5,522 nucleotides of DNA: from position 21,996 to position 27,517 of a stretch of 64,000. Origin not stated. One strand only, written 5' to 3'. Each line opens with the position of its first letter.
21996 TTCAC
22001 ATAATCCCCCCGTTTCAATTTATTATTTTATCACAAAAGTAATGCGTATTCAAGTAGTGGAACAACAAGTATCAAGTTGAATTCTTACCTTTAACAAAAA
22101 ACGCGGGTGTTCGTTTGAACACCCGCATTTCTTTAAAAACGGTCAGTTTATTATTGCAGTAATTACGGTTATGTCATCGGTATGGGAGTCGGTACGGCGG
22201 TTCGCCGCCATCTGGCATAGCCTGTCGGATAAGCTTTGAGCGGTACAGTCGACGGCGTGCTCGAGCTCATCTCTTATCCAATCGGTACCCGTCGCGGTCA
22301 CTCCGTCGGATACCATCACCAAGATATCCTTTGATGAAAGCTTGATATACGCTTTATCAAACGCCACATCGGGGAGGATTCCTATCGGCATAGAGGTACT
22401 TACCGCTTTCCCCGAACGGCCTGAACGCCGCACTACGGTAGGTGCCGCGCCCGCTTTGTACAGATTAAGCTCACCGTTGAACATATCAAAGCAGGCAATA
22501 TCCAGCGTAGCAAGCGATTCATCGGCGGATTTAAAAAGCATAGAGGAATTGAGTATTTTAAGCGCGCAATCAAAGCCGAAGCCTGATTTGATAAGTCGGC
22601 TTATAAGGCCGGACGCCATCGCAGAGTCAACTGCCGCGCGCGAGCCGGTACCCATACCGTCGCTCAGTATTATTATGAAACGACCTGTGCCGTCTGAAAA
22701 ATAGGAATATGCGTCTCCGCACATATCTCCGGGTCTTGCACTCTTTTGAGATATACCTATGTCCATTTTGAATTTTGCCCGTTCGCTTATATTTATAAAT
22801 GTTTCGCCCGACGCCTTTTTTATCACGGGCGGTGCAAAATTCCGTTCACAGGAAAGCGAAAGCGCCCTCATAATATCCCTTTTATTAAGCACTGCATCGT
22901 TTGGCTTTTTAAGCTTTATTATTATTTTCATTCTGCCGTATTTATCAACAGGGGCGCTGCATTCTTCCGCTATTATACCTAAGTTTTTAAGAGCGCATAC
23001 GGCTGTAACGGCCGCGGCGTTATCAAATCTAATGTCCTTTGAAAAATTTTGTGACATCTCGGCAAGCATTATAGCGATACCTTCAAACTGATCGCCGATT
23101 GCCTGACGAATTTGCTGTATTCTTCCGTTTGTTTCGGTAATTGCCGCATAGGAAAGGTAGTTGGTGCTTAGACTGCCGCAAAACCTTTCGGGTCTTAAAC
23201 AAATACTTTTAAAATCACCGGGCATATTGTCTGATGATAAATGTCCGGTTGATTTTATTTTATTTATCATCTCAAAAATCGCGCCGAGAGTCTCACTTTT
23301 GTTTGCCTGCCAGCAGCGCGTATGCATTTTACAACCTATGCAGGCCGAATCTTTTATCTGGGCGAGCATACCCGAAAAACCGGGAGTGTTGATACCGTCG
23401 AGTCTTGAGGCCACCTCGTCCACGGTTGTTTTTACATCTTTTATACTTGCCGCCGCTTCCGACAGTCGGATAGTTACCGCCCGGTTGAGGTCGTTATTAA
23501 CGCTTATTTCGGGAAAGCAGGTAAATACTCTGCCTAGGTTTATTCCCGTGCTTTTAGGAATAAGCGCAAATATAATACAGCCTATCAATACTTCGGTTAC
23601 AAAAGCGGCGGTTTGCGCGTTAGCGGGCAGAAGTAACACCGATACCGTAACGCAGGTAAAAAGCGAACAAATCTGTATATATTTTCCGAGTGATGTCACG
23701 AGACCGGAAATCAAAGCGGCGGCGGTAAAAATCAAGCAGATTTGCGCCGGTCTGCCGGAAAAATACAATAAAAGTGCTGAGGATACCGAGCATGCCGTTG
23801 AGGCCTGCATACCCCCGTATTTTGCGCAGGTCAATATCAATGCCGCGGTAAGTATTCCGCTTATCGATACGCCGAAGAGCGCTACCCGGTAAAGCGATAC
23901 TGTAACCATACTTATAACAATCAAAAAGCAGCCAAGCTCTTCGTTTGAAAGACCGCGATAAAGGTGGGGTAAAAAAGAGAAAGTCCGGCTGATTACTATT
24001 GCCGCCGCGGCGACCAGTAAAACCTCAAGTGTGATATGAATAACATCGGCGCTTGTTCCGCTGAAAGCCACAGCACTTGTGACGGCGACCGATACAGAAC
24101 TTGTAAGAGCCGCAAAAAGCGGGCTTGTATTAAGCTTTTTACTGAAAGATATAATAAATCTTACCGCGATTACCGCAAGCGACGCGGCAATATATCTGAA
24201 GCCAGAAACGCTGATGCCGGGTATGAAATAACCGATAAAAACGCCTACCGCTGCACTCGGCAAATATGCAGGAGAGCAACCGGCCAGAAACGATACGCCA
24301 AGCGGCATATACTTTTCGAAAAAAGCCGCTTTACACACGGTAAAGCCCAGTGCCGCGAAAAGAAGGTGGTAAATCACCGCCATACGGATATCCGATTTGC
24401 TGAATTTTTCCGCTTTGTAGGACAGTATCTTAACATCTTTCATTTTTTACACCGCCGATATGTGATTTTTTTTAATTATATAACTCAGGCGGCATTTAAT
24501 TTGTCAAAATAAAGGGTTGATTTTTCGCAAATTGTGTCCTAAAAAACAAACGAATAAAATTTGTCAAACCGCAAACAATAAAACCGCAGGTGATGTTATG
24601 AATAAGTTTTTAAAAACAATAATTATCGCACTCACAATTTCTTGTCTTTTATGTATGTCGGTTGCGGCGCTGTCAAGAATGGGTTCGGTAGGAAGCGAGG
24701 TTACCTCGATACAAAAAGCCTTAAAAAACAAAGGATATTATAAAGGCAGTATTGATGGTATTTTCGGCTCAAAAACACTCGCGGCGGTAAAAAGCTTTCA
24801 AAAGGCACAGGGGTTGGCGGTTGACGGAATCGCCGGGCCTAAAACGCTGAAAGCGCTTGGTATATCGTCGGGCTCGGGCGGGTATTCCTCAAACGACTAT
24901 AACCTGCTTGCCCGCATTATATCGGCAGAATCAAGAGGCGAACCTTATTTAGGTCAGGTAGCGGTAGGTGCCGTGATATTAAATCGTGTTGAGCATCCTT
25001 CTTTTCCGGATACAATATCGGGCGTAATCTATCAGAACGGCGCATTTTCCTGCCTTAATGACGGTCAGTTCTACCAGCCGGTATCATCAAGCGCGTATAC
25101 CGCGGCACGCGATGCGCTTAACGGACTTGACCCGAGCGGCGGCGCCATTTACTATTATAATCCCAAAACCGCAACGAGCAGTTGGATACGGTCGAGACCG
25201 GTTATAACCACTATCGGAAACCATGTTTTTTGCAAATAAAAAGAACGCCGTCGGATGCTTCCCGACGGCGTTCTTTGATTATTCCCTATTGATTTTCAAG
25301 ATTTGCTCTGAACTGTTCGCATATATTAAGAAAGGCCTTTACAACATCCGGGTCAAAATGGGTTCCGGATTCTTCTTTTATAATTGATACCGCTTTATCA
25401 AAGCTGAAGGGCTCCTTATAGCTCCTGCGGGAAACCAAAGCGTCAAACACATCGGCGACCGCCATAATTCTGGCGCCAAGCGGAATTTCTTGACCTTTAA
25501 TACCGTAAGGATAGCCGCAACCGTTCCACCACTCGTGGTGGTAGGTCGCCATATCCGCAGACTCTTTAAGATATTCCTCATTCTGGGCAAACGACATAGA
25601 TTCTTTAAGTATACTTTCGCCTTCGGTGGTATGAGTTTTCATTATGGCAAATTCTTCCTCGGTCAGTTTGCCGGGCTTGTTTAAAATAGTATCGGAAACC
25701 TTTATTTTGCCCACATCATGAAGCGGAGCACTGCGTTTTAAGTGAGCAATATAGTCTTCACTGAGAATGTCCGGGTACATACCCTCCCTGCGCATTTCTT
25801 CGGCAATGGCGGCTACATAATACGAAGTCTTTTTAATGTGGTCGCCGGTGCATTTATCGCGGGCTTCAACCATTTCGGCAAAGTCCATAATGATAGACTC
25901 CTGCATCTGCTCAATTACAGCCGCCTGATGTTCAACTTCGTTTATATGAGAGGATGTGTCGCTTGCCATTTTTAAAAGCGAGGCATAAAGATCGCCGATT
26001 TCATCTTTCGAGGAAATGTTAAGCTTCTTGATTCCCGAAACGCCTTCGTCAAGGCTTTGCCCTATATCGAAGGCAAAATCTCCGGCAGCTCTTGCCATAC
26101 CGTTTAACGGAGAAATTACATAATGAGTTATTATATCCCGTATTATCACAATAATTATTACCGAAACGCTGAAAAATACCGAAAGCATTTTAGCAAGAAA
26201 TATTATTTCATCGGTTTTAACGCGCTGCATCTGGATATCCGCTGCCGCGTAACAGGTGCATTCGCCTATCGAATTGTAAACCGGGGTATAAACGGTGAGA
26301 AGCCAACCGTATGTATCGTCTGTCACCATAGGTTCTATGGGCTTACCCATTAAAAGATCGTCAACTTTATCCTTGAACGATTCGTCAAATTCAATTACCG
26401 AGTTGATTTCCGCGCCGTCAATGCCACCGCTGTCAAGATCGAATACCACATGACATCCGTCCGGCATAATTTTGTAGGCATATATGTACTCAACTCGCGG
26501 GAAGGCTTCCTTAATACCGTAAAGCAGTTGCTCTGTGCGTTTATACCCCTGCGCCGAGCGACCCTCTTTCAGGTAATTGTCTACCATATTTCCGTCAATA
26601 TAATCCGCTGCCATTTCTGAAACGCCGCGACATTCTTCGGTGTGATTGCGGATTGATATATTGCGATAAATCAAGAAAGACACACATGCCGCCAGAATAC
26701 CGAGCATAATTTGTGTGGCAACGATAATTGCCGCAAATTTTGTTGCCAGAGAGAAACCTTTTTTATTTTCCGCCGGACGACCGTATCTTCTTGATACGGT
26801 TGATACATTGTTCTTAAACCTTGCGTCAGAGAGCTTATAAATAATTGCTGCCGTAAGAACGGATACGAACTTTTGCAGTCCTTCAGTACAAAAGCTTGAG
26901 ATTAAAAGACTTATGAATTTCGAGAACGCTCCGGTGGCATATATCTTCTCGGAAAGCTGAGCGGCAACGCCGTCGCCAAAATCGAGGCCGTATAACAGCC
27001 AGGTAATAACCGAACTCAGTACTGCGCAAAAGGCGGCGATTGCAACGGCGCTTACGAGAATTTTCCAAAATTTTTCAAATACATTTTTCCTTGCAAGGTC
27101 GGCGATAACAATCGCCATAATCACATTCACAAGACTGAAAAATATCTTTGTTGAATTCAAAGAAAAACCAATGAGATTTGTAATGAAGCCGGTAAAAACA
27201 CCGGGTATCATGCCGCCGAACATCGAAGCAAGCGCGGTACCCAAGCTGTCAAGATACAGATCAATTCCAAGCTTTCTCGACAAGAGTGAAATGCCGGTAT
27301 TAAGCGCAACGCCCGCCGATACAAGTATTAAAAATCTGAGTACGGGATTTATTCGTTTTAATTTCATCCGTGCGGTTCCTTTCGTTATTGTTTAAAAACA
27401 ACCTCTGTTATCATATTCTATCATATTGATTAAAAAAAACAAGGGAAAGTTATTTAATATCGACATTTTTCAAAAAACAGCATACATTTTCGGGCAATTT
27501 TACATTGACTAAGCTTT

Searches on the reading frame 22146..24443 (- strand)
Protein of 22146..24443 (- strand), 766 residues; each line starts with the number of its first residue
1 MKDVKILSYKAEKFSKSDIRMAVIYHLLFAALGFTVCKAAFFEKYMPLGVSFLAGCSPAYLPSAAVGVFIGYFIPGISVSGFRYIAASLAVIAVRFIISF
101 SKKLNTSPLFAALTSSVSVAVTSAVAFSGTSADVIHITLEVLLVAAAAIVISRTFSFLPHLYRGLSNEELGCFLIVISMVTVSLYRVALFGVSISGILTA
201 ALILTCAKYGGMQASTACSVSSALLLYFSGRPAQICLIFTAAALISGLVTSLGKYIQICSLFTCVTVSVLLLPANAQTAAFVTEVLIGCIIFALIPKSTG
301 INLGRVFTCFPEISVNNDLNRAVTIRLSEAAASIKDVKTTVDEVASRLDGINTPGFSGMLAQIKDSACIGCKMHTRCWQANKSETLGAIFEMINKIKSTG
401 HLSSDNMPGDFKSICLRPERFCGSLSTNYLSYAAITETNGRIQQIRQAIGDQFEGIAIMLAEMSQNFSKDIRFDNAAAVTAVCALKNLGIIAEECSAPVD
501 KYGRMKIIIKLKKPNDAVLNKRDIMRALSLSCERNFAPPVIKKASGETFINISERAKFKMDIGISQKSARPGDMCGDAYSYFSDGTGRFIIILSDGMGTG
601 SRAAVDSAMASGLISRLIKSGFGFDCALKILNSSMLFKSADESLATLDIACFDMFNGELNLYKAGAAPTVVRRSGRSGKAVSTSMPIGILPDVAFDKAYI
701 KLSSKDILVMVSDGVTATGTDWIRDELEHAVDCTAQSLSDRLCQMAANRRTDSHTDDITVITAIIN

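Call 37: search_protein_families(library=pfam, proteins=[window:22146-24443:-], max_evalue=0.001)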
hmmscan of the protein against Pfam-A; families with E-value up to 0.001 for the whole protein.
window:22146-24443:- (766 aa): 2 families
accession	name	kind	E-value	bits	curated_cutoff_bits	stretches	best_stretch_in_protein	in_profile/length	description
PF07228.17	SpoIIE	-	3.6e-27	96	25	1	587-763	3-189/192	Stage II sporulation protein E (SpoIIE)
PF19732.4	SpoIIE_N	-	3.3e-24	85.8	27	1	15-490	30-518/605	Stage II sporulation protein E N-terminal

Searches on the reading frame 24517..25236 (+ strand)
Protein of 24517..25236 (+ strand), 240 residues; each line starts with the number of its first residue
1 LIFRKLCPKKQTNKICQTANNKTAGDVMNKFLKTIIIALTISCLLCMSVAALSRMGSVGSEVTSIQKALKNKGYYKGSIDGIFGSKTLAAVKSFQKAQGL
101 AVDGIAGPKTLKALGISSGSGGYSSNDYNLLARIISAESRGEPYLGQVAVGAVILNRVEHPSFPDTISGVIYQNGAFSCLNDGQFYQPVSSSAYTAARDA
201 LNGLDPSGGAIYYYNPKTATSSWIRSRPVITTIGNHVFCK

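Call 37: search_protein_families(library=pfam, proteins=[window:24517-25236:+], max_evalue=0.001)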
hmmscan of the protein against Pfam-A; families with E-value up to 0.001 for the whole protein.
window:24517-25236:+ (240 aa): 5 families
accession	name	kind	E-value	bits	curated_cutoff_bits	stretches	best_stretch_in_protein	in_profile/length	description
PF07486.17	Hydrolase_2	-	2.6e-36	124.7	27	1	141-239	1-100/100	Cell Wall Hydrolase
PF01471.23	PG_binding_1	-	9.9e-22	77.3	23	1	59-114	2-57/57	Putative peptidoglycan binding domain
PF09374.15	PG_binding_3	-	1.1e-07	32.3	24.6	0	64-92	5-32/76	Predicted Peptidoglycan domain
PF00397.32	WW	-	5.9e-05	23.5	26.9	1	205-225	10-30/31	WW domain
PF08823.16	PG_binding_2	-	6.4e-05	23.6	21.1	1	54-96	10-52/74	Putative peptidoglycan binding domain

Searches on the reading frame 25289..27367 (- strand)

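Call 37: search_protein_families(library=pfam, proteins=[window:25289-27367:-], max_evalue=0.001)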
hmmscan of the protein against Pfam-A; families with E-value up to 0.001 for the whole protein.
window:25289-27367:- (693 aa): 2 families
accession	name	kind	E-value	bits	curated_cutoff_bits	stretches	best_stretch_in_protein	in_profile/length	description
PF13487.12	HD_5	-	2.7e-30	105.8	27.2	1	541-675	40-170/170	HD domain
PF01966.28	HD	-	3.2e-16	60.1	22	1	508-643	2-115/116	HD domain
